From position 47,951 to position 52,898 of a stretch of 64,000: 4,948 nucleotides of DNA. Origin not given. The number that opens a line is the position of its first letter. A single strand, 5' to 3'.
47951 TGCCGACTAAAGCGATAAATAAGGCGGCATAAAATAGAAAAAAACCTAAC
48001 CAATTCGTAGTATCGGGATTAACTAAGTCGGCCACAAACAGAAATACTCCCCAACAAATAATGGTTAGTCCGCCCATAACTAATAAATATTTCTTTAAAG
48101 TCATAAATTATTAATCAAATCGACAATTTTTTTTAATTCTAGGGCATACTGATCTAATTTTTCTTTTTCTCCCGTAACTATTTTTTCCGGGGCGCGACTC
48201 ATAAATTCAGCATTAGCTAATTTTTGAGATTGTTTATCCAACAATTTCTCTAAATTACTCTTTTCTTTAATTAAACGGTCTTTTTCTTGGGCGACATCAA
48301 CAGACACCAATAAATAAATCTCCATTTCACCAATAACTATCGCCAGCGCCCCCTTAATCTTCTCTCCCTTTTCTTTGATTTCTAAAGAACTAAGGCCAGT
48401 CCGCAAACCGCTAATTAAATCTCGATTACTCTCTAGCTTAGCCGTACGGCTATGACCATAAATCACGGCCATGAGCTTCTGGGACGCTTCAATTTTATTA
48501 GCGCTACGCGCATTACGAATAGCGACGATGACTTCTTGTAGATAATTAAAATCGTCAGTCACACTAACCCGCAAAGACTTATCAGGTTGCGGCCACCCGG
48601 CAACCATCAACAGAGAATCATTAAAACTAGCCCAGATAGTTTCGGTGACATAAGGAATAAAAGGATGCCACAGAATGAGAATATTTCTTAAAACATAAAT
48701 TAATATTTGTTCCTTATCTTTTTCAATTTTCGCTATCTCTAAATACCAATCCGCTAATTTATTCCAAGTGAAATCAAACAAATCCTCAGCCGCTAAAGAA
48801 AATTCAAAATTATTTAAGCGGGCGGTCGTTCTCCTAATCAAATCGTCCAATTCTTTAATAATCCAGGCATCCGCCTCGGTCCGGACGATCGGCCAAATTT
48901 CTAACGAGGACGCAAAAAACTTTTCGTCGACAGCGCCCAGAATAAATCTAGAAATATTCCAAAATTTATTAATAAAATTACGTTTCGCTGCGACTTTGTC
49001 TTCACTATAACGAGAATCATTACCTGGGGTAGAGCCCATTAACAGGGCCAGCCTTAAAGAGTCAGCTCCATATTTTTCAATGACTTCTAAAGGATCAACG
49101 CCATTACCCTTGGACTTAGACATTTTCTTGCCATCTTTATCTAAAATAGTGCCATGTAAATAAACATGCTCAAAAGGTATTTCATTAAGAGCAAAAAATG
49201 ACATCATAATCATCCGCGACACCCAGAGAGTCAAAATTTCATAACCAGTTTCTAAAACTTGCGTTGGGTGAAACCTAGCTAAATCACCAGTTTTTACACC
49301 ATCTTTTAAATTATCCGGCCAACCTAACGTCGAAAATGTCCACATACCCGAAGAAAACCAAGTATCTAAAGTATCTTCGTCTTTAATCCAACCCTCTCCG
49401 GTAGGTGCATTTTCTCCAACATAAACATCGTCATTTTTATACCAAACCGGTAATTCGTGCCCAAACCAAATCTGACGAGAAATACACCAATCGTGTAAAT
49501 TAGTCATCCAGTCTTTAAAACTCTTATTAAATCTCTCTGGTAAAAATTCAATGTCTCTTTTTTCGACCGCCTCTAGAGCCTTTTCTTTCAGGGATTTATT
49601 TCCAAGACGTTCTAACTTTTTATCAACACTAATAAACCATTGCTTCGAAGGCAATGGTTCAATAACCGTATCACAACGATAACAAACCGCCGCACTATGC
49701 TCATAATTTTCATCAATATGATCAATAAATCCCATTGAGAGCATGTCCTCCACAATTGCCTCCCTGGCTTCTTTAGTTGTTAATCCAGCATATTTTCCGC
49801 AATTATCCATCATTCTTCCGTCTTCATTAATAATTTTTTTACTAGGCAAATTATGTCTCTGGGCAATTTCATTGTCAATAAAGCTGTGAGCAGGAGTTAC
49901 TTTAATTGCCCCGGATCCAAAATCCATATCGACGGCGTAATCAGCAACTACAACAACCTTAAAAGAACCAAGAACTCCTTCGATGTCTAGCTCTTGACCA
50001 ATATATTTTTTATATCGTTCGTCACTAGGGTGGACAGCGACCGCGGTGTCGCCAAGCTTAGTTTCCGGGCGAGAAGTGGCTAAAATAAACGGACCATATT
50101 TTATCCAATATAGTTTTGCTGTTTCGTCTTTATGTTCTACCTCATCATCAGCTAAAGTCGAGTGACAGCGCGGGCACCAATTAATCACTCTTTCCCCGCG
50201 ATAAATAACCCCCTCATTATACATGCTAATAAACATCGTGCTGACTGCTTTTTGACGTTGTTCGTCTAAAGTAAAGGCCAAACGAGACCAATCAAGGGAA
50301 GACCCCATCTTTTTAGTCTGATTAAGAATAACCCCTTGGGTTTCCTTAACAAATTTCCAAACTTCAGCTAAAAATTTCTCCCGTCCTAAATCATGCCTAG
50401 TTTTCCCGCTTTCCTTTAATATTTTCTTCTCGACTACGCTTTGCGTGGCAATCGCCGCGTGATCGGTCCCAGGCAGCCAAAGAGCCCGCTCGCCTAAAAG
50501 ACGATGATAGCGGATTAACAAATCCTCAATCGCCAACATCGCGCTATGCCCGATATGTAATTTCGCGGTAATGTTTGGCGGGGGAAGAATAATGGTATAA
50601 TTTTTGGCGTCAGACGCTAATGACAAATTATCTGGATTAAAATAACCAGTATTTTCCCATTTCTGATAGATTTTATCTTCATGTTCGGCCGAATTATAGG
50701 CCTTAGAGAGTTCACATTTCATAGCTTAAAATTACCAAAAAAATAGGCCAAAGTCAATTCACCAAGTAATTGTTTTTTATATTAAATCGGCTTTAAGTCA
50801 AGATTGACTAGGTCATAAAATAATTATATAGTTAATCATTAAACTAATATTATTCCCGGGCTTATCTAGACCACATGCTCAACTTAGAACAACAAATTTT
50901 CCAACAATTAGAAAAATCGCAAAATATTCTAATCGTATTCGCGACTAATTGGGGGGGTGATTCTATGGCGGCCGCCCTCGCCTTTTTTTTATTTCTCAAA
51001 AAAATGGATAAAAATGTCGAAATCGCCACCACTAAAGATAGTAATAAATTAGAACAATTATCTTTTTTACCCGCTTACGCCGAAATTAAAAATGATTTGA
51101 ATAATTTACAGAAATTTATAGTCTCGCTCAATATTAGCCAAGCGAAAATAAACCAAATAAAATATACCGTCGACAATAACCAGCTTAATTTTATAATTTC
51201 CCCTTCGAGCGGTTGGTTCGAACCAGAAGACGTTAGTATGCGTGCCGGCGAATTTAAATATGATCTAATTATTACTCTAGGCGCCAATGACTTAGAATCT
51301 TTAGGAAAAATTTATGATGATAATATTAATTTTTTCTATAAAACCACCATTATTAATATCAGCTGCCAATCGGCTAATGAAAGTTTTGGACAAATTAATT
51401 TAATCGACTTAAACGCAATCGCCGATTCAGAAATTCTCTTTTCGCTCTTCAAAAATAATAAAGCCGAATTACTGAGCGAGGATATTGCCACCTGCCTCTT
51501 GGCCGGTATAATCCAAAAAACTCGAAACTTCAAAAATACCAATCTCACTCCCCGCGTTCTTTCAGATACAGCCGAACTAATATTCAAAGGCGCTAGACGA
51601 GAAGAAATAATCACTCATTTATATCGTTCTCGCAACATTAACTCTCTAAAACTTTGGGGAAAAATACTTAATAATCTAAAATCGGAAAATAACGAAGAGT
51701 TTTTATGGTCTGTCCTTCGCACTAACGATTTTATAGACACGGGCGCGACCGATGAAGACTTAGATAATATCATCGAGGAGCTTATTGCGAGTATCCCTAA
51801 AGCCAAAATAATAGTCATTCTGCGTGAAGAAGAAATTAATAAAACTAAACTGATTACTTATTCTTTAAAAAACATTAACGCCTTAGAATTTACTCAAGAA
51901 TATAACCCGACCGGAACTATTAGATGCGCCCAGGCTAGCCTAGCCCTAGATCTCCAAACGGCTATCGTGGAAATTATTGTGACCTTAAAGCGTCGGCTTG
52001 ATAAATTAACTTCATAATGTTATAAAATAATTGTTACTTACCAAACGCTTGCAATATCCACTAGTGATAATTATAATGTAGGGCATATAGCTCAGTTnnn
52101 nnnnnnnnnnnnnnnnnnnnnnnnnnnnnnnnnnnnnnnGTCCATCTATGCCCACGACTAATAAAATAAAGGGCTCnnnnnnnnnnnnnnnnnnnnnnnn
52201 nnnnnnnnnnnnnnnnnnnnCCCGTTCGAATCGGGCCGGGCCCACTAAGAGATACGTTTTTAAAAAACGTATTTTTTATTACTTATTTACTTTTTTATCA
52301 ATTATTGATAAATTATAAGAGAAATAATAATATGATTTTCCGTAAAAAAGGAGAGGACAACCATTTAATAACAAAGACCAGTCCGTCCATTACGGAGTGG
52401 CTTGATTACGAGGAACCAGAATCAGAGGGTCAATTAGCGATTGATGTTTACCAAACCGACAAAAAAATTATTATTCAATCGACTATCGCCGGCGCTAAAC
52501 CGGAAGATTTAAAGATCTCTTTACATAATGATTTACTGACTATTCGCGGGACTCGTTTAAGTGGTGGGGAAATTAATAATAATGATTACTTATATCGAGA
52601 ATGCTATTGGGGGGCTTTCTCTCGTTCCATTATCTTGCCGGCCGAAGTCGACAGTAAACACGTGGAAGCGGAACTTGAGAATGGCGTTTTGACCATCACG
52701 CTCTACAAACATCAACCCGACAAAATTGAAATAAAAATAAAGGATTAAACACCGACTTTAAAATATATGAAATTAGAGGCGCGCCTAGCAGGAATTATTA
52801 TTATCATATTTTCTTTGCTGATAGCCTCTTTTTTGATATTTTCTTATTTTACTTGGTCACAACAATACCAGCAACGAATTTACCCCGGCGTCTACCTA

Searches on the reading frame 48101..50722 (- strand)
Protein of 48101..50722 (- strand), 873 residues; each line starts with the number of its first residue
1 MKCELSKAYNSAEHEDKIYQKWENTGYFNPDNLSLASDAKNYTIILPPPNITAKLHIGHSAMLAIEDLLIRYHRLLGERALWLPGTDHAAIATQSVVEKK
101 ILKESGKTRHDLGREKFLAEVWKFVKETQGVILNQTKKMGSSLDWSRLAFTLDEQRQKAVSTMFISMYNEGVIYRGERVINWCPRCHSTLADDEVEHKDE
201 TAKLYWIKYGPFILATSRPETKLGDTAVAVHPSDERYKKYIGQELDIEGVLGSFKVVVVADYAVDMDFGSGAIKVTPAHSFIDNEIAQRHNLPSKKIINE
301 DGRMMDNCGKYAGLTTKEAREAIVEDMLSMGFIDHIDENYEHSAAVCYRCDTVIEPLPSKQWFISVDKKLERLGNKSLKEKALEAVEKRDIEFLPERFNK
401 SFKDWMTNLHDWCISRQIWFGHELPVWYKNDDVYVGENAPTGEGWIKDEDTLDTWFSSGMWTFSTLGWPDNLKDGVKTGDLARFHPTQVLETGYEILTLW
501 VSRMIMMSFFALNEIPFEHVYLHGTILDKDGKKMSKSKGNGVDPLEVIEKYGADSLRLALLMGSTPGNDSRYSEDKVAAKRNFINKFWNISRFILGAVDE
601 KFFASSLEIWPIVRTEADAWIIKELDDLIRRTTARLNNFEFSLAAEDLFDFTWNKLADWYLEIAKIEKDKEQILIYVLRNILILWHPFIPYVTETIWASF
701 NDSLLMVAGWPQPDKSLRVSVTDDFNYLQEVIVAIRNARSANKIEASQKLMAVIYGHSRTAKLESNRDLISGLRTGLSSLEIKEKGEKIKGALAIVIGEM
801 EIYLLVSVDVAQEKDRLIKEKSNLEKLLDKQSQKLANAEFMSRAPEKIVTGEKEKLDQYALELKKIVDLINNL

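Call 48: search_protein_families(library=pfam, proteins=[window:48101-50722:-], max_evalue=0.0001)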
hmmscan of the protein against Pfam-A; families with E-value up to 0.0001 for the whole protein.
window:48101-50722:- (873 aa): 5 families
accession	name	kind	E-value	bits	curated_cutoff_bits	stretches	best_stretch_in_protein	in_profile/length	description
PF00133.28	tRNA-synt_1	-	6.8e-123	410.9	22.7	2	17-434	1-255/414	tRNA synthetases class I (I, L, M and V)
PF08264.19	Anticodon_1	-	1.5e-33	116.2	25.1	1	618-753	1-147/148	Anticodon-binding domain of tRNA ligase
PF09334.17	tRNA-synt_1g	-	2.1e-23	83.2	20.1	2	526-582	320-376/391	tRNA synthetases class I (M)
PF10458.14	Val_tRNA-synt_C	-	2.2e-10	41.1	25.9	1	809-872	1-64/66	Valyl tRNA synthetase tRNA binding arm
PF13603.12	tRNA-synt_1_2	-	1.8e-05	24.8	25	1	257-304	100-146/185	Leucyl-tRNA synthetase, editing domain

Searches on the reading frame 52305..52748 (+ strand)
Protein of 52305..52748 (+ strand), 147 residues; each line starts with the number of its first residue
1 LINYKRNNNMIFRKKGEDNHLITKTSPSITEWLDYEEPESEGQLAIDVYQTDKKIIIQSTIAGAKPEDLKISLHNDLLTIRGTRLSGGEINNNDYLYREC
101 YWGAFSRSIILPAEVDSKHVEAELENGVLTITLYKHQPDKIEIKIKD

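Call 89: search_protein_families(library=pfam, proteins=[window:52305-52748:+], max_evalue=0.01)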
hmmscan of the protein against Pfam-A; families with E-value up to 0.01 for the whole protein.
window:52305-52748:+ (147 aa): 2 families
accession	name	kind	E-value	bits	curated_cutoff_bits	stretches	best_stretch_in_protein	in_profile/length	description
PF00011.27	HSP20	-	4e-19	69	20.8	1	49-144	3-98/102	Hsp20/alpha crystallin family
PF17886.7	ArsA_HSP20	-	7.9e-07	29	22.5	1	53-132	2-62/63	HSP20-like domain found in ArsA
